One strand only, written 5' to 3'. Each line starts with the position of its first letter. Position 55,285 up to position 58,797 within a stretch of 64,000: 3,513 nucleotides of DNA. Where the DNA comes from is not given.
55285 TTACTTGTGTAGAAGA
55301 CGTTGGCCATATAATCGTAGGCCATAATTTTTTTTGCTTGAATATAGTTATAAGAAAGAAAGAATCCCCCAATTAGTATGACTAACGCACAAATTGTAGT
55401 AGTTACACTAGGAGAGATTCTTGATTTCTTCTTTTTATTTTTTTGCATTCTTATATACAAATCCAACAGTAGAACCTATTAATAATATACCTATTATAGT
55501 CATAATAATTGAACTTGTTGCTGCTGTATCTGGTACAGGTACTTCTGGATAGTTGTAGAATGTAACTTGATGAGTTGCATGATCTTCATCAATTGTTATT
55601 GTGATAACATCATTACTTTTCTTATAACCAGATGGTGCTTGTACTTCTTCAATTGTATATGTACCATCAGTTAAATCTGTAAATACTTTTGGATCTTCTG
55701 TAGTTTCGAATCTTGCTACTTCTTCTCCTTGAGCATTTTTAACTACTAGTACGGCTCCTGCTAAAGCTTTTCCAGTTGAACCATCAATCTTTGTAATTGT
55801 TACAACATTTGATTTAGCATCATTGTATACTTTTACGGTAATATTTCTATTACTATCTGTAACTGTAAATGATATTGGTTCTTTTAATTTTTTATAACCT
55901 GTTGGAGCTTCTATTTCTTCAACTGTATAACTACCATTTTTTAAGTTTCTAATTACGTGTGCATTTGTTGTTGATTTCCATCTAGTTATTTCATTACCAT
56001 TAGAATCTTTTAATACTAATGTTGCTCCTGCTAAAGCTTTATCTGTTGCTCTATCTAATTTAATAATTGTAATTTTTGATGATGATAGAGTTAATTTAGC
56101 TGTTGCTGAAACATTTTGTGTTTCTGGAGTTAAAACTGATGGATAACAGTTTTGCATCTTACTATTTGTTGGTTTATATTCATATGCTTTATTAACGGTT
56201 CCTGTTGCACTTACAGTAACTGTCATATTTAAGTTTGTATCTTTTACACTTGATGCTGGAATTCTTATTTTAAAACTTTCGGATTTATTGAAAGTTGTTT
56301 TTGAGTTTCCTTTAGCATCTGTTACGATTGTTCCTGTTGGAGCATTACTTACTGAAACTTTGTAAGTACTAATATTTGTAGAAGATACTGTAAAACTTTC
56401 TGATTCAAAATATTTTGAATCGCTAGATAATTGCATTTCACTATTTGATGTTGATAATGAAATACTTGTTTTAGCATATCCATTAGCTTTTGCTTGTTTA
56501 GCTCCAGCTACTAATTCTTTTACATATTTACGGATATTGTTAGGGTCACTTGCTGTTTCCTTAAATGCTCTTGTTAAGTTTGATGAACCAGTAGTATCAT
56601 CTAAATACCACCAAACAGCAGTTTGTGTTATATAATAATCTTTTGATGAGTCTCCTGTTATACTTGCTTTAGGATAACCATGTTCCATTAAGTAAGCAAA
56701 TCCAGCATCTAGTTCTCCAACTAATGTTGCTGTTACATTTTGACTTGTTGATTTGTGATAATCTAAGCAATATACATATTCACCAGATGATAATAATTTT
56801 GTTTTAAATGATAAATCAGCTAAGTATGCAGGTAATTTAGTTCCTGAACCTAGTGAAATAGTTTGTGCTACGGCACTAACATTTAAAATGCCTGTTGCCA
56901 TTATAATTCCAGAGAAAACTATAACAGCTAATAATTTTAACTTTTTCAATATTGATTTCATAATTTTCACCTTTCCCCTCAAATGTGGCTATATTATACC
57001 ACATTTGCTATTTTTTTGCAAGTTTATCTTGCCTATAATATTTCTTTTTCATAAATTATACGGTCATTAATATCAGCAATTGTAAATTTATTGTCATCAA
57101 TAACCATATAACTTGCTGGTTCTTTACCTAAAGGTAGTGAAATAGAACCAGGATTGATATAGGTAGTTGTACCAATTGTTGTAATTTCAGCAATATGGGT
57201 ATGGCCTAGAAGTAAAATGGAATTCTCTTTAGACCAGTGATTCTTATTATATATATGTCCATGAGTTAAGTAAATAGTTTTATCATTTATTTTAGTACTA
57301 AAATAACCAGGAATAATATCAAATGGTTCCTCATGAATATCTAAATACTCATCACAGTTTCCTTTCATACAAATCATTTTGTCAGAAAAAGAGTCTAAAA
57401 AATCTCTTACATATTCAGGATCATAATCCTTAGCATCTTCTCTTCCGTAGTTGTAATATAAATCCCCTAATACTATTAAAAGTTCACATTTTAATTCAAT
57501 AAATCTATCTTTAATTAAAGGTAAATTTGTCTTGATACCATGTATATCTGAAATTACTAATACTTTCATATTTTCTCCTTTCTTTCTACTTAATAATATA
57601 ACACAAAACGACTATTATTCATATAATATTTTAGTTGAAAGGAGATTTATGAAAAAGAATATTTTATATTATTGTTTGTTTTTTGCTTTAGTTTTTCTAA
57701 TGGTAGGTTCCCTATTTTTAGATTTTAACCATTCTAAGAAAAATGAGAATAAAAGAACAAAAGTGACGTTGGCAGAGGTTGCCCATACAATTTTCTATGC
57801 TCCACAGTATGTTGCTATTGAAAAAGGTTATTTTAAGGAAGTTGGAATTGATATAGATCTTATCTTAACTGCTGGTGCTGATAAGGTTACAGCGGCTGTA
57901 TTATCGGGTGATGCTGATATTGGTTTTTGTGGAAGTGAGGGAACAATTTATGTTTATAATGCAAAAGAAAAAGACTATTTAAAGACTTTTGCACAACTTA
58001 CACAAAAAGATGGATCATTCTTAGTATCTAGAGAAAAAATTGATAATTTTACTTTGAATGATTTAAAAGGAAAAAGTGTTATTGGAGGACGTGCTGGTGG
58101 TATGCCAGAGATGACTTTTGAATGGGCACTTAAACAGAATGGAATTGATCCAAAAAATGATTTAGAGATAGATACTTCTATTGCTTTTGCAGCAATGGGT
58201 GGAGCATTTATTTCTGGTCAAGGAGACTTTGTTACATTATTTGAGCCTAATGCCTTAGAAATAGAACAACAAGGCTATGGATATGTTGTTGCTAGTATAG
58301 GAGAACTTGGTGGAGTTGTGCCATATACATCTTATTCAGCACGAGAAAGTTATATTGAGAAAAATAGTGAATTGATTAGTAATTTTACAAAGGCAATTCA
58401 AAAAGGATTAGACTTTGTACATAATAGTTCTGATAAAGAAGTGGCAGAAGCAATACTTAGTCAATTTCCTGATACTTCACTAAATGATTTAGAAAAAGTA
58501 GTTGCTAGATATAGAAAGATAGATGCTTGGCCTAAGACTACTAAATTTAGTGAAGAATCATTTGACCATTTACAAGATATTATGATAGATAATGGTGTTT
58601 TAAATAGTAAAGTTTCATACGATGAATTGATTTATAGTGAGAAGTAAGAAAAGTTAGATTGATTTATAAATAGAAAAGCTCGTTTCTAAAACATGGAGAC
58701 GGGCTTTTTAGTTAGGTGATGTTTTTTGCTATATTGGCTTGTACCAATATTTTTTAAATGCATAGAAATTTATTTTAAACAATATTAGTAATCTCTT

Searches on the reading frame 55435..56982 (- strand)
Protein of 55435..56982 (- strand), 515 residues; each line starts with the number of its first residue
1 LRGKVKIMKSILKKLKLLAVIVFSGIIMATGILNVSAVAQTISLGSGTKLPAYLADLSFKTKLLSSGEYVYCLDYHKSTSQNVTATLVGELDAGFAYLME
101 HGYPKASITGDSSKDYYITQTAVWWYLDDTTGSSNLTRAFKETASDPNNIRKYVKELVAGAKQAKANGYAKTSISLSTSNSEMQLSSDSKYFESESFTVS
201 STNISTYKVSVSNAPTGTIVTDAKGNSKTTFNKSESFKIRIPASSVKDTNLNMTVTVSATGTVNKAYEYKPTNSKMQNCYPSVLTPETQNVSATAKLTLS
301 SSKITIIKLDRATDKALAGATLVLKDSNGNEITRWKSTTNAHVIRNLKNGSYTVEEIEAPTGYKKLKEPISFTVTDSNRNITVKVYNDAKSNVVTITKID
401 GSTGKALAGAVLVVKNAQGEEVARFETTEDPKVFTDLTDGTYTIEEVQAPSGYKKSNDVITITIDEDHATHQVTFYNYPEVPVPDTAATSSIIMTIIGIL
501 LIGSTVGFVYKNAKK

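Call 40: search_protein_families(library=pfam, proteins=[window:55435-56982:-], max_evalue=0.001)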
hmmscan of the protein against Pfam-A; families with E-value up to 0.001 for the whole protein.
window:55435-56982:- (515 aa): 4 families
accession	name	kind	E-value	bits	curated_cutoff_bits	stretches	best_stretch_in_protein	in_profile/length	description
PF17802.7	SpaA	-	2.4e-36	124.2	23.1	2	303-388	2-90/91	Prealbumin-like fold domain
PF08341.16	TED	-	6.9e-09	36.5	22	1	70-162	2-101/102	Thioester domain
PF17210.9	SdrD_B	-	1.2e-05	25.9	29.7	0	312-380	19-88/112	SdrD B-like domain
PF13620.12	CarboxypepD_reg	-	0.00059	20.6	32.3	0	402-467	9-74/82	Carboxypeptidase regulatory-like domain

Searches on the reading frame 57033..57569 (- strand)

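Call 40: search_protein_families(library=pfam, proteins=[window:57033-57569:-], max_evalue=0.001)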
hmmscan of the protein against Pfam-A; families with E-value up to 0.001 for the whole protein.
window:57033-57569:- (178 aa): 2 families
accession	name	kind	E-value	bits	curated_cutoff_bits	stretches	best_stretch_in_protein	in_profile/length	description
PF12850.12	Metallophos_2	-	1.6e-22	80.6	27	1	1-158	1-150/154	Calcineurin-like phosphoesterase superfamily domain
PF00149.33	Metallophos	-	1.3e-10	42.5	21.5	1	1-117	1-125/191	Calcineurin-like phosphoesterase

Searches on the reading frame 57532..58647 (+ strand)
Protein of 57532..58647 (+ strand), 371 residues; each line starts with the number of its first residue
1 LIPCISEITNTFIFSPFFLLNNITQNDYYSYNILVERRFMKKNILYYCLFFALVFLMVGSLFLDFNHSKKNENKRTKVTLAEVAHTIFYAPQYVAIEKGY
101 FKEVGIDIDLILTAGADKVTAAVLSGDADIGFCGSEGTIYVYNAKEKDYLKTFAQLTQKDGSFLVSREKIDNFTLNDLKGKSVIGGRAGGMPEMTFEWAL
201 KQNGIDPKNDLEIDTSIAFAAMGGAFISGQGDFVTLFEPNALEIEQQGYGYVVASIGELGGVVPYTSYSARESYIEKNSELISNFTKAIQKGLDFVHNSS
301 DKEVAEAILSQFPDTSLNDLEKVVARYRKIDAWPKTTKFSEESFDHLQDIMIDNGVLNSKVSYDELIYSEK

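Call 40: search_protein_families(library=pfam, proteins=[window:57532-58647:+], max_evalue=0.001)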
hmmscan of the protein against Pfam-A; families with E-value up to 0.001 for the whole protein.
window:57532-58647:+ (371 aa): 3 families
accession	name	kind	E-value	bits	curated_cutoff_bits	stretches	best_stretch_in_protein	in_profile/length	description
PF09084.16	NMT1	-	1.7e-27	97.2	20.5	1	90-299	5-212/216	NMT1/THI5 like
PF13379.11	NMT1_2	-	2.9e-16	60.5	24.7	1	74-305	4-247/252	NMT1-like family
PF12974.12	Phosphonate-bd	-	1.1e-05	25.4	27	1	102-234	25-160/242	ABC transporter, phosphonate, periplasmic substrate-binding protein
